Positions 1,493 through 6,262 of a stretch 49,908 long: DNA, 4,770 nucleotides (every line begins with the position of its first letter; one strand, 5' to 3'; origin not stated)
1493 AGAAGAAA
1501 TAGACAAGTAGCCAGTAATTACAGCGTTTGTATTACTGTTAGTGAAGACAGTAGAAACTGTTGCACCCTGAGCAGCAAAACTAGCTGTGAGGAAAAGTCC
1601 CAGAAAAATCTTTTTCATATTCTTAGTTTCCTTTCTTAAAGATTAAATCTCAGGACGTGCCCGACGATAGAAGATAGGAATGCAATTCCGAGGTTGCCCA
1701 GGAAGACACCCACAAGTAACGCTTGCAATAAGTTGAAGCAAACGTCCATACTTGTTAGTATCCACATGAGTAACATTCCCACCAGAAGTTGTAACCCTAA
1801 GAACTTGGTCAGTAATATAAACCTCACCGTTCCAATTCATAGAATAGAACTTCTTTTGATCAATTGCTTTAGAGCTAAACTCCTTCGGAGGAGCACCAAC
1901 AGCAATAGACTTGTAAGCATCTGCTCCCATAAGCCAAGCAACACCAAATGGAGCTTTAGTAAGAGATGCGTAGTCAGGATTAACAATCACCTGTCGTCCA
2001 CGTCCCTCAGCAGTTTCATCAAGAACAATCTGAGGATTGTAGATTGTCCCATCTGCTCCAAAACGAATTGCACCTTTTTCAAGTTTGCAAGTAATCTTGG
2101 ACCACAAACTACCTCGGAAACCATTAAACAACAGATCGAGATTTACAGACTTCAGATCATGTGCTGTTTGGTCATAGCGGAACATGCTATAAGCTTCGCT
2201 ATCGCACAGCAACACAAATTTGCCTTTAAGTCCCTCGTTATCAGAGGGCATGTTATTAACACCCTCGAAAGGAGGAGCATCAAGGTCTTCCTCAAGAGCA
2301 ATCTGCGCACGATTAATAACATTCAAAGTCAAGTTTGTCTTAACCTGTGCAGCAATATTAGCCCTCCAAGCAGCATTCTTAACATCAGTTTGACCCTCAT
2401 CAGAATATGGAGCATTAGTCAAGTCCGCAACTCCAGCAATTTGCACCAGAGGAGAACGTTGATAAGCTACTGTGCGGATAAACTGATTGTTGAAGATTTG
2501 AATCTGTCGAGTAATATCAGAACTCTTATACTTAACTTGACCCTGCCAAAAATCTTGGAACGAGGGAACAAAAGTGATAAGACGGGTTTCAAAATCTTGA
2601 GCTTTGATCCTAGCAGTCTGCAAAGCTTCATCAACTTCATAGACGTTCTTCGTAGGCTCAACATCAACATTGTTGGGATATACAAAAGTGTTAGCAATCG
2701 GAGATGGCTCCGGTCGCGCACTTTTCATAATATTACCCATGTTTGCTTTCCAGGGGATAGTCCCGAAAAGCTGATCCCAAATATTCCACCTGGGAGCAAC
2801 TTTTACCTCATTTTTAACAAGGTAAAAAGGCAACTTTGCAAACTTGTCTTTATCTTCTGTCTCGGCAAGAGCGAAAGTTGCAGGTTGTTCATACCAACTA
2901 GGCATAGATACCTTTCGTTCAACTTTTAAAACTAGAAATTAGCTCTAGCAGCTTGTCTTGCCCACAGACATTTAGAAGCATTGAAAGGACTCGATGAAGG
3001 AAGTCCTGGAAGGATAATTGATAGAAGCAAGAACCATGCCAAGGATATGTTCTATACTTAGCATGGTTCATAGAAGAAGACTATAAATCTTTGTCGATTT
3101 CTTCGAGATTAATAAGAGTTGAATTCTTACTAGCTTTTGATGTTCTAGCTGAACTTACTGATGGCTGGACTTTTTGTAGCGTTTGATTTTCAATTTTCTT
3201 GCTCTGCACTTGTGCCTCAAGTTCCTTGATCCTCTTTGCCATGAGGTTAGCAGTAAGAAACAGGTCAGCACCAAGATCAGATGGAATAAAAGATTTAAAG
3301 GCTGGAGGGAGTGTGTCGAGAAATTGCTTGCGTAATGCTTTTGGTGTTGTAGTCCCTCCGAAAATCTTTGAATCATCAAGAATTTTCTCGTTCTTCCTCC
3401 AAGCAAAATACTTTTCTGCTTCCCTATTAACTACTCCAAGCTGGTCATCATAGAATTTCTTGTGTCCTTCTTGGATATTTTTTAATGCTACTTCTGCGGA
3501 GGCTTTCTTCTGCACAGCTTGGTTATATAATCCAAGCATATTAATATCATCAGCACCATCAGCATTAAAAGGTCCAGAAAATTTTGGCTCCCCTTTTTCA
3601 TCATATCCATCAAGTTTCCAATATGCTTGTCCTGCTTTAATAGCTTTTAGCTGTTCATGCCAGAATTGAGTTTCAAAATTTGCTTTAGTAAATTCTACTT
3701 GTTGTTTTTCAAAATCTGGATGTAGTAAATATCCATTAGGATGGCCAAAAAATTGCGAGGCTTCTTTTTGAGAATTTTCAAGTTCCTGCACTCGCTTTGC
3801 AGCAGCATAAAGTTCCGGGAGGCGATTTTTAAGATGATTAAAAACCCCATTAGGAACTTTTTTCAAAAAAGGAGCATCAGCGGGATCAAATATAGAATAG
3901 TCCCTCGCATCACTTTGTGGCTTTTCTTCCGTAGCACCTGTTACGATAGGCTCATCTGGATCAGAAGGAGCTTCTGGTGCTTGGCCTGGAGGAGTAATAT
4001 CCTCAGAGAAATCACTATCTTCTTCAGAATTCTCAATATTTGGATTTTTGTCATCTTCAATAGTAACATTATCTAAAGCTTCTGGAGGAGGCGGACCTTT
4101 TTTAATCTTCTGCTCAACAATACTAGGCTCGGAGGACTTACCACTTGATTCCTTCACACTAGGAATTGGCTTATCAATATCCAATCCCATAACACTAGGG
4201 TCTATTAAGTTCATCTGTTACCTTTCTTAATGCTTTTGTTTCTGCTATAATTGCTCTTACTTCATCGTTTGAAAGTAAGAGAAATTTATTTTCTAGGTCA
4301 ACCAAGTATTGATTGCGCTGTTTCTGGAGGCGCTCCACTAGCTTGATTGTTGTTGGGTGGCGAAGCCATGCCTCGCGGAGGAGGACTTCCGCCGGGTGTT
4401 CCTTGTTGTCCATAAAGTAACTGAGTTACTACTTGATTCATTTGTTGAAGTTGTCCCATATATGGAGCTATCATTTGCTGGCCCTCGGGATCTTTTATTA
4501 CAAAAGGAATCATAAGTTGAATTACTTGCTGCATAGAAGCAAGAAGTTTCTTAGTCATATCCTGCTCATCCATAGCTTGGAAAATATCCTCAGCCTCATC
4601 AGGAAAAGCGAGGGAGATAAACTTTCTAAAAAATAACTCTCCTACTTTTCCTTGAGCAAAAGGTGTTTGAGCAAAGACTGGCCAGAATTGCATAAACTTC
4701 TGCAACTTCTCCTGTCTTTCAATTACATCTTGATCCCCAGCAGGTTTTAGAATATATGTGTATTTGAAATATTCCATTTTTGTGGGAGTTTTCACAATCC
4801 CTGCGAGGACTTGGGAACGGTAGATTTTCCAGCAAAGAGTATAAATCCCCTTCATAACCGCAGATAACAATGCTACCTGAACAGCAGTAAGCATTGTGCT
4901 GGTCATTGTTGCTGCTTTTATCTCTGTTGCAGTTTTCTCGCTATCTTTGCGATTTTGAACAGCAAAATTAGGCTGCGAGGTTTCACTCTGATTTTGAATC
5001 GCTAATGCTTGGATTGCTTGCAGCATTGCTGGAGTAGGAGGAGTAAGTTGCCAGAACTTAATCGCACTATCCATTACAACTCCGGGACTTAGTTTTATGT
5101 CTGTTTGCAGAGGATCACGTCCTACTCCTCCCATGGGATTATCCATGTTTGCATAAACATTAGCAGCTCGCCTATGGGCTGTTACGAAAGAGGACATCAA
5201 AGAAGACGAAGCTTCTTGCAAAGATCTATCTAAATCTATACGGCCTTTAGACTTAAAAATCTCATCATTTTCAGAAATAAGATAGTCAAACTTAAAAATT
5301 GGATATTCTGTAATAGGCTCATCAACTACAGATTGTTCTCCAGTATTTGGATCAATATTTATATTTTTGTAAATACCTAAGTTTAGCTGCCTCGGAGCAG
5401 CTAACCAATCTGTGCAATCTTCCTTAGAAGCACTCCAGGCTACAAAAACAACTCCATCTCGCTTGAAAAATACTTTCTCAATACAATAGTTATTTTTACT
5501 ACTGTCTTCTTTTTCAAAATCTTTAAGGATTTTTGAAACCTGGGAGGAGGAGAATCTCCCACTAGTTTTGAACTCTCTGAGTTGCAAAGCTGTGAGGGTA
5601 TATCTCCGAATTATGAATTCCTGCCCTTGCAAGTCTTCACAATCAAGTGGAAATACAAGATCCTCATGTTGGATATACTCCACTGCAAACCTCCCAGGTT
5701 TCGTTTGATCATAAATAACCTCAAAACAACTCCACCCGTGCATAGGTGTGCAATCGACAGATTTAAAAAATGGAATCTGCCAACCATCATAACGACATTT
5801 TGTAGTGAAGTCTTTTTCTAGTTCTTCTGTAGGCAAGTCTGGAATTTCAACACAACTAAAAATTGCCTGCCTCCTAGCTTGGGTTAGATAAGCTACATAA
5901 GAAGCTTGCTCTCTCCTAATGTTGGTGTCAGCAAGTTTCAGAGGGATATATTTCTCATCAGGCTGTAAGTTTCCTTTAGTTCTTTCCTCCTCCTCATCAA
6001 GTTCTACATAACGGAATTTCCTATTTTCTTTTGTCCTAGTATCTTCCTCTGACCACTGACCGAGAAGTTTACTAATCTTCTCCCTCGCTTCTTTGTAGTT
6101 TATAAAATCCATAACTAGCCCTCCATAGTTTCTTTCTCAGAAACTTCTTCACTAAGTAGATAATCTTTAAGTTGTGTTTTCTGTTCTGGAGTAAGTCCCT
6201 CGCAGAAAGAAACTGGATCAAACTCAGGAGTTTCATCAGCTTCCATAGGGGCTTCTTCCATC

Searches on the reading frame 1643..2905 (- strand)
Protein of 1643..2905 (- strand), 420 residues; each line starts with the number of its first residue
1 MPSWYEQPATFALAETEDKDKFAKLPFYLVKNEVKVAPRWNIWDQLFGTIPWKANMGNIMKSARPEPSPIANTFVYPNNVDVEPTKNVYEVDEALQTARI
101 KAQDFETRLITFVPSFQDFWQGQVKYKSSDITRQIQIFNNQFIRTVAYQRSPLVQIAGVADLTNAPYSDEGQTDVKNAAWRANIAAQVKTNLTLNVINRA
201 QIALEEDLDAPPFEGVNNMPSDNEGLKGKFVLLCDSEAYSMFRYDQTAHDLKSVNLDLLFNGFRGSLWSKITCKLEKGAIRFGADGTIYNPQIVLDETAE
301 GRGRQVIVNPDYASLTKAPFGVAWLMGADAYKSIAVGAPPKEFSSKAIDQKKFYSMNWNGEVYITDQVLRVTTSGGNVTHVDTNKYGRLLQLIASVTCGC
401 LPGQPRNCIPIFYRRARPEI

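Call 18: search_protein_families(library=phrogs, proteins=[window:1643-2905:-], max_evalue=0.001)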
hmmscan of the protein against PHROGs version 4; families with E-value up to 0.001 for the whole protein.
window:1643-2905:- (420 aa): 0 families

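Call 34: search_solved_structures(query=window:1643-2905:-, max_evalue=1)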
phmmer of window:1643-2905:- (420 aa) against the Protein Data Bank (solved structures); distinct sequences matched with E-value up to 1: 0.

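Call 51: search_protein_families(library=phrogs, proteins=[window:1643-2905:-], max_evalue=1)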
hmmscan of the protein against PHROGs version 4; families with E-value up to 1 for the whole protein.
window:1643-2905:- (420 aa): 0 families

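Call 52: find_homologous_proteins(query=window:1643-2905:-, max_evalue=0.001)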
Query window:1643-2905:- (420 aa): 125 proteins with E <= 0.001 among 3154 candidates; the best 120 are listed.
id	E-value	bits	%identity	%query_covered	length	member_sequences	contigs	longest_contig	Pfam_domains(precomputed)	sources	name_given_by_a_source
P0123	2.8e-286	967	100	100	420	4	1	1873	-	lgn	-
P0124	4.3e-168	578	61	99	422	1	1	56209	-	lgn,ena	-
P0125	7.9e-160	551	60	100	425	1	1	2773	-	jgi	jgi:hypothetical protein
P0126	4.8e-131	456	52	100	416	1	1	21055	-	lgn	-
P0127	3.9e-130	453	50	100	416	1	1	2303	-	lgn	-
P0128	7.7e-129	449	49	100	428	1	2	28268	-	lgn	-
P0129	7.7e-127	442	50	100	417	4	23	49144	-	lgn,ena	-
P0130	1.0e-126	442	49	100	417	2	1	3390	-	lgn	-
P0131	2.0e-126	441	49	100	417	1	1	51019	-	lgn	-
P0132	9.5e-125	435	49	100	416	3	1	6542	-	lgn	-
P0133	1.3e-123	431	49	100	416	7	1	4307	-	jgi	-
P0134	2.2e-123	431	49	100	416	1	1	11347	-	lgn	-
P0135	9.4e-122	425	48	100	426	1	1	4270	-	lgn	-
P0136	1.1e-121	425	48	100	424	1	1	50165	-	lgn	-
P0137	4.1e-120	420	48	100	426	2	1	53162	-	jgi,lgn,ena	-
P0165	6.7e-98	347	42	100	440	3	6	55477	-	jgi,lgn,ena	-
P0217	6.4e-87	310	38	100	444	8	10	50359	-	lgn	-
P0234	5.2e-70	255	35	99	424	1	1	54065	-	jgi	jgi:hypothetical protein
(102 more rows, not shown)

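Call 57: find_related_loci(query=A2, collection=genome_contigs, flank=10000)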
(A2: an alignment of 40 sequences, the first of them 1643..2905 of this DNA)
Query A2 (420 aa) in genome_contigs; peptide patterns used: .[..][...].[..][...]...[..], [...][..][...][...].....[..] (x = any residue, [..] = any of these).
56 stretches matched a pattern, but none encodes a relative of the query by tblastn (E <= 1e-3).
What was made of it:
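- On Bacterial enhancer-binding proteins (sigma-54 activators, Pfam PF00158): No capsid relative was found in 185,579 species genomes (call 57).
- Tried and rejected: No capsid relatives in GTDB species genomes (call 57).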

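Call 58: predict_structure(alignment_id=A2)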
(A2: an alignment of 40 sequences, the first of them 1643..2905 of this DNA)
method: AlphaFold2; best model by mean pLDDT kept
length: 420 residues; sequences in the alignment: 40
mean_pLDDT: 75.2   pTM: 0.75
mean pLDDT of the five models: 75.2, 73.7, 72.3, 71.4, 65.3
residues with pLDDT >= 90: 60; 70-90: 222; 50-70: 106; < 50: 32
segments of 3 or more residues with pLDDT < 50: 1-3, 252-261, 339-342, 352-356
pLDDT, mean of each block of 10 residues (from residue 1): 49 56 51 64 78 69 83 85 87 83 79 63 72 81 88 91 84 81 92 88 89 69 68 87 72 44 65 85 92 71 76 91 91 68 49 51 73 62 75 81 89 85
secondary structure, 60 per line:
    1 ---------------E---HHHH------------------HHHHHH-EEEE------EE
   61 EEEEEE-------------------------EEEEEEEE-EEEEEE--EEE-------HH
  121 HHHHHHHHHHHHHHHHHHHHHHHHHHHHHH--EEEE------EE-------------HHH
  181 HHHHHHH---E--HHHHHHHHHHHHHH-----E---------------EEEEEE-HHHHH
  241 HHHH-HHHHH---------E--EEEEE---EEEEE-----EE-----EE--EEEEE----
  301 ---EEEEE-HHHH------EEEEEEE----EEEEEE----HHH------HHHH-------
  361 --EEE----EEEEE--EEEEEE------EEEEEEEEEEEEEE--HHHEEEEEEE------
elements in order: H20-23 H42-47 E49-52 E59-66 E92-99 E101-106 E109-111 H119-150 E153-156 H178-187 H194-207 E229-234 H236-244 H246-250 E263-267 E271-275 E292-296 E304-308 H310-313 E320-326 E331-336 H350-353 E363-365 E370-374 E377-382 E389-402 E408-414
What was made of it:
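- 1643..2905 (-): Major capsid protein (HK97 fold), the gene directly downstream of the site at 3025-3041. AF2 with a 40-sequence alignment, pLDDT 75 (call 58).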

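Call 60: search_dna_similar(query=window:1643-2905:-, collection=phages, mode=protein, max_evalue=0.001, max_rows=20)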
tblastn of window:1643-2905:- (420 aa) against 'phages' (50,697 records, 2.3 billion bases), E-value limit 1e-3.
No match.

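Call 61: fold_search(model_id=the predicted structure, library=pdb)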
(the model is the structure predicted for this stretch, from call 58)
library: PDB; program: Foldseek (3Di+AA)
matches with E <= 10: 609; with E <= 0.001: 241
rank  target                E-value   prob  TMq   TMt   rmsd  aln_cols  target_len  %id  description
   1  9d82_B                9.9e-11  1.00  0.47  0.51  10.8       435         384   15  Shigella flexneri bacteriophage B2 Icosahedral Reconstruction (released 2025-01-15)
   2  9bgn_A                1.3e-10  1.00  0.54  0.56   9.2       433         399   11  Pseudomonas phage DEV 5-fold vertex (major coat protein) (released 2024-09-04)
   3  9e99_B                5.7e-10  1.00  0.47  0.48  10.8       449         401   11  Cryo-EM reconstruction of Escherichia phage N4 capsid (released 2025-02-19)
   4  9d82_G                6.8e-10  1.00  0.54  0.60  10.0       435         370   14  Shigella flexneri bacteriophage B2 Icosahedral Reconstruction (released 2025-01-15)
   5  9d82_A                8.7e-10  1.00  0.48  0.53  11.5       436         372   13  Shigella flexneri bacteriophage B2 Icosahedral Reconstruction (released 2025-01-15)
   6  9d82_H                9.2e-10  1.00  0.47  0.51  11.3       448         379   14  Shigella flexneri bacteriophage B2 Icosahedral Reconstruction (released 2025-01-15)
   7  9lbz_d                9.2e-10  1.00  0.46  0.51  11.1       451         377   11  unique-vertex of mature phage N4 (released 2025-04-16)
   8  9vye_A                1.7e-09  1.00  0.47  0.53   7.7       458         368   10  Cyanopodophage Pan3 capsid (released 2025-11-26)
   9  9e99_A                2.0e-09  1.00  0.51  0.54  10.7       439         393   12  Cryo-EM reconstruction of Escherichia phage N4 capsid (released 2025-02-19)
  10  9eg4_A                2.1e-09  1.00  0.41  0.56   9.6       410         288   10  Cryo-EM structure of the icosahedral capsid of LME-1 phage (released 2025-04-16)
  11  9d7z_A                2.4e-09  1.00  0.51  0.53  10.7       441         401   13  Shigella flexneri bacteriophage Moo19 Icosahedral Reconstruction (released 2025-01-15)
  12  9d82_F                3.9e-09  1.00  0.52  0.55  10.9       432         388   13  Shigella flexneri bacteriophage B2 Icosahedral Reconstruction (released 2025-01-15)
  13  9d82_C                5.6e-09  1.00  0.47  0.51  10.8       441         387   15  Shigella flexneri bacteriophage B2 Icosahedral Reconstruction (released 2025-01-15)
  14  9d7z_I                6.0e-09  1.00  0.45  0.49  10.1       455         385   12  Shigella flexneri bacteriophage Moo19 Icosahedral Reconstruction (released 2025-01-15)
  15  9lbz_b                6.0e-09  1.00  0.46  0.50  11.1       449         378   10  unique-vertex of mature phage N4 (released 2025-04-16)
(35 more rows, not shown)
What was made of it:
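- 1643..2905 (-): Foldseek top hits are capsid proteins of phages B2, DEV, N4 and T7, E ~1e-10 (call 61).
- The gene after the site at 3025-3041 is the HK97-fold capsid protein (calls 58, 61).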

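Call 85: find_encoding_contigs(protein=P0129, flank=10000, max_places=1)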
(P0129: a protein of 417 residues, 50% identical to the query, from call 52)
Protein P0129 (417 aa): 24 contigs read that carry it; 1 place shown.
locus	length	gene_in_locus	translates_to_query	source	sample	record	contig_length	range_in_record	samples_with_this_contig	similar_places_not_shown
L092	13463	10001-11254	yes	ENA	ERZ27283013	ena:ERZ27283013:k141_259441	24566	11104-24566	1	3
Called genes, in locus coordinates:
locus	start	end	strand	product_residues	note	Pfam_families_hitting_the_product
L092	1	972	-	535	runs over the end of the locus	PF04851:ResIII, PF00176:SNF2-rel_dom, PF00270:DEAD (weak), PF00271:Helicase_C, PF13871:Helicase_C_4 (weak)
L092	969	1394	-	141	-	-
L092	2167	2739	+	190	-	-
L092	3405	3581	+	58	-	-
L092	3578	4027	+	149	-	-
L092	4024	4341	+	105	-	-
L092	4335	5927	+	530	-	-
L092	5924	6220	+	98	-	-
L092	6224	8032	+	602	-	-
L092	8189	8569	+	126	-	-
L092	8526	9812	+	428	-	-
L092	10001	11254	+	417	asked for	-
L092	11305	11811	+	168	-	-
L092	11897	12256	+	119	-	-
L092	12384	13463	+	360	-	?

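Call 86: find_encoding_contigs(protein=P0165, flank=10000, max_places=1)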
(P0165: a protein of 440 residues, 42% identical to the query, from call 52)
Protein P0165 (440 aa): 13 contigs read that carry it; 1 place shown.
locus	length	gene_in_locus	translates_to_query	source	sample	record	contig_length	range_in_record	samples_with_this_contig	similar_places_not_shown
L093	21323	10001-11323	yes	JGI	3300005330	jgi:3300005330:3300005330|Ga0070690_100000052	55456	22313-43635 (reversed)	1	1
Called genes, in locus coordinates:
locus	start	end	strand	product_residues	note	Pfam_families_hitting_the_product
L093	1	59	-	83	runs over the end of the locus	-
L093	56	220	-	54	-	-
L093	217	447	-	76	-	-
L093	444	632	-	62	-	-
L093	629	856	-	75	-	-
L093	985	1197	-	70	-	-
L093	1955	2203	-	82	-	-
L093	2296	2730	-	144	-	-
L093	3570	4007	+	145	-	-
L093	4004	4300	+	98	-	-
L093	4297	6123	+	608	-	-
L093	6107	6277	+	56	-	-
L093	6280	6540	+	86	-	-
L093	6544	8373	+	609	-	-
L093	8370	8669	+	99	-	-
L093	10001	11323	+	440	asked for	-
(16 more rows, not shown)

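Call 87: find_encoding_contigs(protein=P0217, flank=10000, max_places=1)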
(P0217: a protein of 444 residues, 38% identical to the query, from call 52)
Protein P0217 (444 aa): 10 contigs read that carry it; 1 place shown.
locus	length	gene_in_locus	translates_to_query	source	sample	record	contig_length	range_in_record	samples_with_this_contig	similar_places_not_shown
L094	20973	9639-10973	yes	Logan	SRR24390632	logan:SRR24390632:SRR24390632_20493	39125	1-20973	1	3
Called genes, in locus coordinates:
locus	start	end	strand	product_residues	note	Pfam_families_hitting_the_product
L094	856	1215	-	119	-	-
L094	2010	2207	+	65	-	-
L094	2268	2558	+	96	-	-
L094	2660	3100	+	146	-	-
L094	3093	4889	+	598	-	-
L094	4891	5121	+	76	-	-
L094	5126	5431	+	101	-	-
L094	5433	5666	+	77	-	-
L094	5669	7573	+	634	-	-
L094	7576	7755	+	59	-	-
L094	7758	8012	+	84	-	-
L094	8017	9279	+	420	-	-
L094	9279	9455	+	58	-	-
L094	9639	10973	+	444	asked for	-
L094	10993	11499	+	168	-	-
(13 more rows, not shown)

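Call 88: find_encoding_contigs(protein=P0234, flank=10000, max_places=1)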
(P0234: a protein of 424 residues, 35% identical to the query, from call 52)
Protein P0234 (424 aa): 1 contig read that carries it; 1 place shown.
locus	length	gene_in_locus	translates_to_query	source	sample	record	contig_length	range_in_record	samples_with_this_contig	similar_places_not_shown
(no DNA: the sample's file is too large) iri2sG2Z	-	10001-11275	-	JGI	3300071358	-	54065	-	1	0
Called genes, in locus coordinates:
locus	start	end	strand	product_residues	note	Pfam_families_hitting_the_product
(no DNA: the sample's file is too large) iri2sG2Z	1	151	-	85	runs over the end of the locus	-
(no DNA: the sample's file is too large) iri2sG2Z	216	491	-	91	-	-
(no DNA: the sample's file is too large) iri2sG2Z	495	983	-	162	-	-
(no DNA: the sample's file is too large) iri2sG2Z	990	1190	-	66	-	-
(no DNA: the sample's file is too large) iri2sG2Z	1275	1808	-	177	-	-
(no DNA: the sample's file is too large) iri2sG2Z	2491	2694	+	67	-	-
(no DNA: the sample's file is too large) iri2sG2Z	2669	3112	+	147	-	-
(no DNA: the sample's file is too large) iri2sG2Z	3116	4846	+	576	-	-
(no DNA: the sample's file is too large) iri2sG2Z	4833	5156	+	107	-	-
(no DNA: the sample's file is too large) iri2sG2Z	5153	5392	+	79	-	-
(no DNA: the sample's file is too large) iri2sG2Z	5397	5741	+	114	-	-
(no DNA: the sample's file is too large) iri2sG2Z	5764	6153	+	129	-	-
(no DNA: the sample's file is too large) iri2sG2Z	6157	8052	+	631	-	-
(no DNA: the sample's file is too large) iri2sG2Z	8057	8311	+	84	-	-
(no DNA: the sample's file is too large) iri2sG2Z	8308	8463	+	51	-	-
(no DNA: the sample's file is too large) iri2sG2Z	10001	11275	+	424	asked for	-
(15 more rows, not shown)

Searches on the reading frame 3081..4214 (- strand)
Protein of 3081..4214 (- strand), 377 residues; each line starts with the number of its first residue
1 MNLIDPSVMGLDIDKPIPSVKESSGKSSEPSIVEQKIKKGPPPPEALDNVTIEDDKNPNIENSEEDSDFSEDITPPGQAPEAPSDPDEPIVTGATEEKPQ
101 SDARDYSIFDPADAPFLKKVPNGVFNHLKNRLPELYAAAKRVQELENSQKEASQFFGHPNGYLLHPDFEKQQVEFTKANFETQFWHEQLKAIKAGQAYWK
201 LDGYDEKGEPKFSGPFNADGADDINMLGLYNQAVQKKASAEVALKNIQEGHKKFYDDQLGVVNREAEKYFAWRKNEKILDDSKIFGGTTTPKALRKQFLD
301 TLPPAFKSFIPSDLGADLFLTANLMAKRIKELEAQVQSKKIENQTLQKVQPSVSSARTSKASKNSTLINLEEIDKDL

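Call 18: search_protein_families(library=phrogs, proteins=[window:3081-4214:-], max_evalue=0.001)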
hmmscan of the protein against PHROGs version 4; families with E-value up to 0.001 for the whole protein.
window:3081-4214:- (377 aa): 0 families

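Call 51: search_protein_families(library=phrogs, proteins=[window:3081-4214:-], max_evalue=1)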
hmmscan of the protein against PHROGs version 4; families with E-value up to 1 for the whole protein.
window:3081-4214:- (377 aa): 3 families
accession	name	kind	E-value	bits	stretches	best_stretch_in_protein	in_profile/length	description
phrog_3529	-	unknown function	0.044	14.9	1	181-204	23-46/83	-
phrog_24677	-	unknown function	0.2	13.1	1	265-309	14-58/82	-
phrog_5915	-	unknown function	0.25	12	0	325-336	12-23/53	-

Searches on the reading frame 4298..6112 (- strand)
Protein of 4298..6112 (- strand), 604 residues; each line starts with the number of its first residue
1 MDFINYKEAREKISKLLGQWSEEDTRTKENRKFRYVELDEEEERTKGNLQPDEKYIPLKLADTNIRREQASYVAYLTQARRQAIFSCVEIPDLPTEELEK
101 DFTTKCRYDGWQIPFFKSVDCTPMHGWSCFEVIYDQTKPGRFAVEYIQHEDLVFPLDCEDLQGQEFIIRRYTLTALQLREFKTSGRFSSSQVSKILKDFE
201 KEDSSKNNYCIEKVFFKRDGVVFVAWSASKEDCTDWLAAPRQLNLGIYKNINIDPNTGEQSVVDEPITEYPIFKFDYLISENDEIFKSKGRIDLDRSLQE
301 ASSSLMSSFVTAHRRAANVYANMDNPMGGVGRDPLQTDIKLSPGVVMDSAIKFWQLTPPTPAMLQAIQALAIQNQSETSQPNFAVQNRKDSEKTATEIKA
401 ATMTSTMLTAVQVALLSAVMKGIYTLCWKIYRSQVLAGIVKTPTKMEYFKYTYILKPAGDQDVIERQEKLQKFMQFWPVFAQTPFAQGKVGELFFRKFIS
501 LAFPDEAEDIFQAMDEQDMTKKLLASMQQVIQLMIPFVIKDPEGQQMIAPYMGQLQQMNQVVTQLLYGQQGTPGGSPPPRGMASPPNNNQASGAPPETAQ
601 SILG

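Call 18: search_protein_families(library=phrogs, proteins=[window:4298-6112:-], max_evalue=0.001)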
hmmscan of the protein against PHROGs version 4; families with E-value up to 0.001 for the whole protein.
window:4298-6112:- (604 aa): 0 families

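Call 32: find_encoding_contigs(protein=window:4298-6112:-, flank=10000, max_places=3)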
Protein window:4298-6112:- (604 aa): 16 contigs read that carry it; 3 places shown.
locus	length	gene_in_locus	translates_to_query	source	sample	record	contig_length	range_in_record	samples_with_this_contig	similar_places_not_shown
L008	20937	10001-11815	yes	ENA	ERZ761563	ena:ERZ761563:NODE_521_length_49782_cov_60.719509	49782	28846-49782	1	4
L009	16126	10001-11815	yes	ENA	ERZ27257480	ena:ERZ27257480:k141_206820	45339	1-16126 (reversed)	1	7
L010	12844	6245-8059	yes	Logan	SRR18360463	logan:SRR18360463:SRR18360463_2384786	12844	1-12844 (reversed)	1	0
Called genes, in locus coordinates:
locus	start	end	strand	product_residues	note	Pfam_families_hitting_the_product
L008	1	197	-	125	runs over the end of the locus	-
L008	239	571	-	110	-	-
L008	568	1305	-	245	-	PF00158:Sigma54_activat, PF14532:Sigma54_activ_2, PF07728:AAA_5 (weak), PF25601:AAA_lid_14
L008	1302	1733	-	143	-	-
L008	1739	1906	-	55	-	-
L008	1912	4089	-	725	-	PF00271:Helicase_C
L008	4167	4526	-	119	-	-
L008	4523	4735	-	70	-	-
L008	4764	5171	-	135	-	-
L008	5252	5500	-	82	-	-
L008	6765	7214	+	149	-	-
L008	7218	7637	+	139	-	-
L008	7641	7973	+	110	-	-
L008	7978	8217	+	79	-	PF24729:Acb2_Tad1_hairpin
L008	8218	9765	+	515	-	-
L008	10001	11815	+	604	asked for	-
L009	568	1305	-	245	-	PF00158:Sigma54_activat, PF14532:Sigma54_activ_2, PF07728:AAA_5 (weak), PF25601:AAA_lid_14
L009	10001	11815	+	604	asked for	-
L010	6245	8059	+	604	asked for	-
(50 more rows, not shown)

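Call 35: search_solved_structures(query=window:4298-6112:-, max_evalue=1)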
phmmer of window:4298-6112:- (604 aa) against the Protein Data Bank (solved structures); distinct sequences matched with E-value up to 1: 0.

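Call 39: find_related_loci(query=window:4298-6112:-, collection=viral_contigs, flank=10000)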
Query window:4298-6112:- (604 aa) in viral_contigs; peptide patterns used: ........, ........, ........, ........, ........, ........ (x = any residue, [..] = any of these).
1 stretches matched a pattern, but none encodes a relative of the query by tblastn (E <= 1e-3).

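Call 51: search_protein_families(library=phrogs, proteins=[window:4298-6112:-], max_evalue=1)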
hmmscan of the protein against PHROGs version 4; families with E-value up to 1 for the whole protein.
window:4298-6112:- (604 aa): 1 family
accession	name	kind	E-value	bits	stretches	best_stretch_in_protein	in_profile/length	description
phrog_1565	-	tail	0.11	12.1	1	503-591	6-94/375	minor tail protein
